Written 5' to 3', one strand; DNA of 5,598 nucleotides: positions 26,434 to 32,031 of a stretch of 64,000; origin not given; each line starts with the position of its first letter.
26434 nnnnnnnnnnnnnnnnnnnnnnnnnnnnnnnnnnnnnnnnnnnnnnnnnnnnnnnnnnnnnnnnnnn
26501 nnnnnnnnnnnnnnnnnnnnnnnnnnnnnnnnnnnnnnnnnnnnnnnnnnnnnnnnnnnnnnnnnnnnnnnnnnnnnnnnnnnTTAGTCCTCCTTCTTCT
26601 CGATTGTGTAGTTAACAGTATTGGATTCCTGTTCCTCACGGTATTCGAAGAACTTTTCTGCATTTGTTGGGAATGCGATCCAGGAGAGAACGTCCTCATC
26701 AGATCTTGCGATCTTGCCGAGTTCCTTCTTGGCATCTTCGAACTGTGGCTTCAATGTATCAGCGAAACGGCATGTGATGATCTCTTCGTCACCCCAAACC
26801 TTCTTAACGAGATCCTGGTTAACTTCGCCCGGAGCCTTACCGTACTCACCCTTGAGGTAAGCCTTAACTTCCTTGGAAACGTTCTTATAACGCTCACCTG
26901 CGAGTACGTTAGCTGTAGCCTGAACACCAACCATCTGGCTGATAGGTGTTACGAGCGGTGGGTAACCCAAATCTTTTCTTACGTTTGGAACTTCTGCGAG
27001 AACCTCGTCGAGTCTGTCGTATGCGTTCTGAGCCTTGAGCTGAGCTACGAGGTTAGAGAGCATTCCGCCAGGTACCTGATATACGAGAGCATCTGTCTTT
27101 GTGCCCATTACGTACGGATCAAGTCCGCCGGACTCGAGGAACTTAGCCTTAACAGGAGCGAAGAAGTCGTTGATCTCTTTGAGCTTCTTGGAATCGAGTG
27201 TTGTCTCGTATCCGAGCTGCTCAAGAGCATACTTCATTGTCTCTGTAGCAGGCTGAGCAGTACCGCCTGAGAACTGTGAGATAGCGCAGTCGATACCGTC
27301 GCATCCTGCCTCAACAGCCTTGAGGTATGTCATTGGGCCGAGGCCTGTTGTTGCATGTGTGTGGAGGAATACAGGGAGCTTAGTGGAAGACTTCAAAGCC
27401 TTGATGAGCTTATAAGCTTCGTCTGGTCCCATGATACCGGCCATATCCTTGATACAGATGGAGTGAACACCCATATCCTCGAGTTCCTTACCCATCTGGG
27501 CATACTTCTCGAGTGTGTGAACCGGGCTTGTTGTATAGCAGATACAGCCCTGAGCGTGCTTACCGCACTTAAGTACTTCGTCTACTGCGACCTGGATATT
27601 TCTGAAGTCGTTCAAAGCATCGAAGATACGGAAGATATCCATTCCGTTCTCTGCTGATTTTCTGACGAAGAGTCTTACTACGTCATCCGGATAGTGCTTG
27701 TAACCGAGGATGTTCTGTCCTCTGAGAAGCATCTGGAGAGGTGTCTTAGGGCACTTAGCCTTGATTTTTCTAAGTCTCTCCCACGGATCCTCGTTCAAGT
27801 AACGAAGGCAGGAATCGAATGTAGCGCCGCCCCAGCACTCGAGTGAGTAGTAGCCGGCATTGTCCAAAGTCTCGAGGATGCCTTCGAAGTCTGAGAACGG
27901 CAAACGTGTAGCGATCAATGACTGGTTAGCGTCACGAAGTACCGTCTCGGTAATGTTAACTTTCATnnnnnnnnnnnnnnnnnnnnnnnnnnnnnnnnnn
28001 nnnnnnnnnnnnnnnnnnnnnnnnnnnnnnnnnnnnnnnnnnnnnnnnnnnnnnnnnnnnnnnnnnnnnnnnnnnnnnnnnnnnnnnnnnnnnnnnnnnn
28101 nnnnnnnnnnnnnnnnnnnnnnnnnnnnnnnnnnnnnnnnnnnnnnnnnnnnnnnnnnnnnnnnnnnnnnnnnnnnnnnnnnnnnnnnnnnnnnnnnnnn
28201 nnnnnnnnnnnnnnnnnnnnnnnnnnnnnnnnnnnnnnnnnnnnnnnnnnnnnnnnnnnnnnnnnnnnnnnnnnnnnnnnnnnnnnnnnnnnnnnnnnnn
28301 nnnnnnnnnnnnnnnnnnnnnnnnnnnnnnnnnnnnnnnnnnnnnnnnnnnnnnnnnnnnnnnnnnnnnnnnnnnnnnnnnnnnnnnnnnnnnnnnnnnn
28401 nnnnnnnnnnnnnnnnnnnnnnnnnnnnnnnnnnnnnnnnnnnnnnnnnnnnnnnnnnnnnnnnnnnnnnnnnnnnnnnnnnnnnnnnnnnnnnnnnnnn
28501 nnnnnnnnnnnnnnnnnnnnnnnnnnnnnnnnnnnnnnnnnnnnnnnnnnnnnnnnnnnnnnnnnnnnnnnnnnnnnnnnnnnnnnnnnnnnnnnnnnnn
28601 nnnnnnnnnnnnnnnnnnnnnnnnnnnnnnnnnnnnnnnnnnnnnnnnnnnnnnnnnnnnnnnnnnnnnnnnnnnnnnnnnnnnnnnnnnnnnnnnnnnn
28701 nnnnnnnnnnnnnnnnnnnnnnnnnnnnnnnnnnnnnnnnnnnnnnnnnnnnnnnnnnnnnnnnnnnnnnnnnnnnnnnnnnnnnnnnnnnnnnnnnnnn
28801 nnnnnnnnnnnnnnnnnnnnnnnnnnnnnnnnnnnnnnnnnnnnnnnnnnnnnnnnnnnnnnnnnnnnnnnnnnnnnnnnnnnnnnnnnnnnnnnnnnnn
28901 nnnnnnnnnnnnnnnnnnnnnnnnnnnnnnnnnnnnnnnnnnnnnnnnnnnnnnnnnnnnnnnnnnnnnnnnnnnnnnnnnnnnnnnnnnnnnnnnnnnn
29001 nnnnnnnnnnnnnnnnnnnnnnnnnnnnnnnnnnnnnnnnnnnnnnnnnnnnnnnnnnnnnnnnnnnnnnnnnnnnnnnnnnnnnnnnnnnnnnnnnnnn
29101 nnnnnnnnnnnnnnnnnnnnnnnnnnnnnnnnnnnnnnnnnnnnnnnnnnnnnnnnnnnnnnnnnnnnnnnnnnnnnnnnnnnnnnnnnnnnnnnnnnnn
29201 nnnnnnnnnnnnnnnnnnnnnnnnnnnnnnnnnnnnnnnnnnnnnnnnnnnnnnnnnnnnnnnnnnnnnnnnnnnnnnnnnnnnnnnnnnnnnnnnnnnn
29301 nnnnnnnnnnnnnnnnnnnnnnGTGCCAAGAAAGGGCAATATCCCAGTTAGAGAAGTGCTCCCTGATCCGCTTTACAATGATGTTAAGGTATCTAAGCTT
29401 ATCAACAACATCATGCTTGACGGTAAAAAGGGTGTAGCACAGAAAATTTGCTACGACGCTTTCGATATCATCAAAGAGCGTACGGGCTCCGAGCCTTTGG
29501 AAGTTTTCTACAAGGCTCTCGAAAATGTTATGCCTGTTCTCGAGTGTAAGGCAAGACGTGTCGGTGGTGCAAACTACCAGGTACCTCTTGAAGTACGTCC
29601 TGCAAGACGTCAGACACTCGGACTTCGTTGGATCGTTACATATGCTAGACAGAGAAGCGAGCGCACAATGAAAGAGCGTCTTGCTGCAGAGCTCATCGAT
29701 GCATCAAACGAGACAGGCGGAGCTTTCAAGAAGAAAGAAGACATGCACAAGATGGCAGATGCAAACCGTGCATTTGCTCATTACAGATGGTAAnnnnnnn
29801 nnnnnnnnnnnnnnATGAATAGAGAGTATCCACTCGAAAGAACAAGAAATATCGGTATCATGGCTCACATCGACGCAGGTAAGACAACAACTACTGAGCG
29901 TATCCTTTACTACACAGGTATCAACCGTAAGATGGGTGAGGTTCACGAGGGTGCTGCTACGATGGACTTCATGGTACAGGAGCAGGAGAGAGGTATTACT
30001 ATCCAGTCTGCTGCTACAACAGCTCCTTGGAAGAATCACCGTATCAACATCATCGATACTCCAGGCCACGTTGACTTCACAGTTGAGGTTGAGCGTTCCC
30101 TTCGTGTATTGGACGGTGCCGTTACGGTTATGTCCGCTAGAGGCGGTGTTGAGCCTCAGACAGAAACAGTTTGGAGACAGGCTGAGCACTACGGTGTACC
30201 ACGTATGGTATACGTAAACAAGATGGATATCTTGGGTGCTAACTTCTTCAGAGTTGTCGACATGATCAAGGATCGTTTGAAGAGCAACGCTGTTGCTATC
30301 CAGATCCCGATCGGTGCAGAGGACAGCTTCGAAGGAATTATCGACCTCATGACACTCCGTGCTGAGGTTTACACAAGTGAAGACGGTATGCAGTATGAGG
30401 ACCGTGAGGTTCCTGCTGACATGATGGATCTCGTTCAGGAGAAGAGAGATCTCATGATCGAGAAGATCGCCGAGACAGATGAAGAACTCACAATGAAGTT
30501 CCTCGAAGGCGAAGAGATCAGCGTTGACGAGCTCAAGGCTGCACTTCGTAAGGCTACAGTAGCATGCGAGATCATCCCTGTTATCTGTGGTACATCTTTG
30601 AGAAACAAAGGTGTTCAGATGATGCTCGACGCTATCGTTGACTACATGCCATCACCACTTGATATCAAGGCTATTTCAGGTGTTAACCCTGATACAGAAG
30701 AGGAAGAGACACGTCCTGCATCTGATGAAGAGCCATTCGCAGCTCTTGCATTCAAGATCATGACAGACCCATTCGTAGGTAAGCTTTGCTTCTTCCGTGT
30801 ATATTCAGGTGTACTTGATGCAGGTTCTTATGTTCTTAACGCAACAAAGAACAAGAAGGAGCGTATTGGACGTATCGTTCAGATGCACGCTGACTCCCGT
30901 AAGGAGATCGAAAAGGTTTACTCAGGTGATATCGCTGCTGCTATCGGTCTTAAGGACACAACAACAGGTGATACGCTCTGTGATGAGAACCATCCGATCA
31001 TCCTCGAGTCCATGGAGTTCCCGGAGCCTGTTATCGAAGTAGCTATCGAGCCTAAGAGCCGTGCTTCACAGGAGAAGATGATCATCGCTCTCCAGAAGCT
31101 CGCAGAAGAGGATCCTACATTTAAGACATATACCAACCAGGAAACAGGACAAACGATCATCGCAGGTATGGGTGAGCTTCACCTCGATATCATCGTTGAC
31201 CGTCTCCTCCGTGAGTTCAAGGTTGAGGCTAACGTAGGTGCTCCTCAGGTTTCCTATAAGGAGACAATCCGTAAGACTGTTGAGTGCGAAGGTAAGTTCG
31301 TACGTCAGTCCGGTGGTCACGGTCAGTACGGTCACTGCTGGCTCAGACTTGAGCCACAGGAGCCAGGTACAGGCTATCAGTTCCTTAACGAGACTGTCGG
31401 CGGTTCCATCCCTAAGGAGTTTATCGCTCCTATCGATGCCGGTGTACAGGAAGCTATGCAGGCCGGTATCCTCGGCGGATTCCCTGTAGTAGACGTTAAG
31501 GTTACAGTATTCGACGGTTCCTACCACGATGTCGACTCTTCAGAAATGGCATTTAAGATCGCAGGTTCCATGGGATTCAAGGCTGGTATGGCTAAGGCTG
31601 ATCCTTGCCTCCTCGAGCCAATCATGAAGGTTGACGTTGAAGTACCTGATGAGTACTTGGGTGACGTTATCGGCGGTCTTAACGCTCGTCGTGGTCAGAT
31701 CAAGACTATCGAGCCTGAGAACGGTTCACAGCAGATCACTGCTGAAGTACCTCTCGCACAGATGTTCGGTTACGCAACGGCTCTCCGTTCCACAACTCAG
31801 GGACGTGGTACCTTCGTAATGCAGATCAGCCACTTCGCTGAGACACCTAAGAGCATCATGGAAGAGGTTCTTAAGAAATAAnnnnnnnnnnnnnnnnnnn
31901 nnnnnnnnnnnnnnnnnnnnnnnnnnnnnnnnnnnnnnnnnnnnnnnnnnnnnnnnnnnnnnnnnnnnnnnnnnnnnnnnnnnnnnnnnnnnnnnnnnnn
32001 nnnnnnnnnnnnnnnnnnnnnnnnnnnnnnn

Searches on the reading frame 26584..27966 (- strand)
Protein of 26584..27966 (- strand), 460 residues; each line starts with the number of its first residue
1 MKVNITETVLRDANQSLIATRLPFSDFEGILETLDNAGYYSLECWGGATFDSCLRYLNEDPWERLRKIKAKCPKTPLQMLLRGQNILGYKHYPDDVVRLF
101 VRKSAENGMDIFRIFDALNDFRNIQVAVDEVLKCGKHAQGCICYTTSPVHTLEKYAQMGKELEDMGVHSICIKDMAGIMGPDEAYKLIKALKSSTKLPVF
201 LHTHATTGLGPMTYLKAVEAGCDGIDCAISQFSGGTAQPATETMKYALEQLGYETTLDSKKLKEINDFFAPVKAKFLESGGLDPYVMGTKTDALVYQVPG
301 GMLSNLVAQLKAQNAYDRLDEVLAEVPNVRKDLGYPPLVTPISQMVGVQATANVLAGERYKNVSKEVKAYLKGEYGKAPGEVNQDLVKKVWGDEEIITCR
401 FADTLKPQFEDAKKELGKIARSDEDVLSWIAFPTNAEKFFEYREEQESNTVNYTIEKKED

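Call 57: search_protein_families(library=pfam, proteins=[window:26584-27966:-], max_evalue=0.00001)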
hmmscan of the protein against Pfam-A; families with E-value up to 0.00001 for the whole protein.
window:26584-27966:- (460 aa): 2 families
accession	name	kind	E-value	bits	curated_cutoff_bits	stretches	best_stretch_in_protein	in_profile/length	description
PF02436.23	PYC_OADA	-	2.3e-52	178.1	27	1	295-449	3-170/201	Conserved carboxylase domain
PF00682.25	HMGL-like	-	1.3e-17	64.5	29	1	3-268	2-259/260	HMGL-like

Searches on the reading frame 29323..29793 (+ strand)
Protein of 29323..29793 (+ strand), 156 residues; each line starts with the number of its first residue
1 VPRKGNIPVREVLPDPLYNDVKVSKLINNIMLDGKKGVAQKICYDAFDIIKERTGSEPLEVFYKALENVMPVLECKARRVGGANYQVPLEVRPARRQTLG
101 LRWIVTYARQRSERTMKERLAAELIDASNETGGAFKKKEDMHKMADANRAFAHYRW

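Call 57: search_protein_families(library=pfam, proteins=[window:29323-29793:+], max_evalue=0.00001)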
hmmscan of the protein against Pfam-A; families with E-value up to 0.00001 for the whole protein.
window:29323-29793:+ (156 aa): 1 family
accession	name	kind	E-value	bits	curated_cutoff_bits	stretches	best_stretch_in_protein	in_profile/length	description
PF00177.27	Ribosomal_S7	-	8.5e-67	223.8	24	1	2-149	1-148/148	Ribosomal protein S7p/S5e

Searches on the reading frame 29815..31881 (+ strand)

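Call 57: search_protein_families(library=pfam, proteins=[window:29815-31881:+], max_evalue=0.00001)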
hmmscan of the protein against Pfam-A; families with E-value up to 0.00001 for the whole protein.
window:29815-31881:+ (688 aa): 7 families
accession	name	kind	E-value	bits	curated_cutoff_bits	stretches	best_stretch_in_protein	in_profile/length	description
PF00009.33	GTP_EFTU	-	7e-65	218.6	26.5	1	9-280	2-188/188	Elongation factor Tu GTP binding domain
PF03764.24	EFG_IV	-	7.4e-48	161.8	24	1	477-595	1-120/121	Elongation factor G, domain IV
PF14492.12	EFG_III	-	8.3e-33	112.7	27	1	402-475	1-74/75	Elongation Factor G, domain III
PF00679.30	EFG_C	-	4.7e-29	100.7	27.9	1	599-684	2-88/89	Elongation factor G C-terminus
PF03144.31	GTP_EFTU_D2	-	5.6e-18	65.6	30.3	1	322-389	1-73/73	Elongation factor Tu domain 2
PF22042.2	EF-G_D2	-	5.9e-18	65.2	27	1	307-390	1-83/84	Elongation factor G domain 2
PF16658.11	RF3_C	-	3.2e-06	27.4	40.1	1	411-488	15-92/132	Class II release factor RF3, C-terminal domain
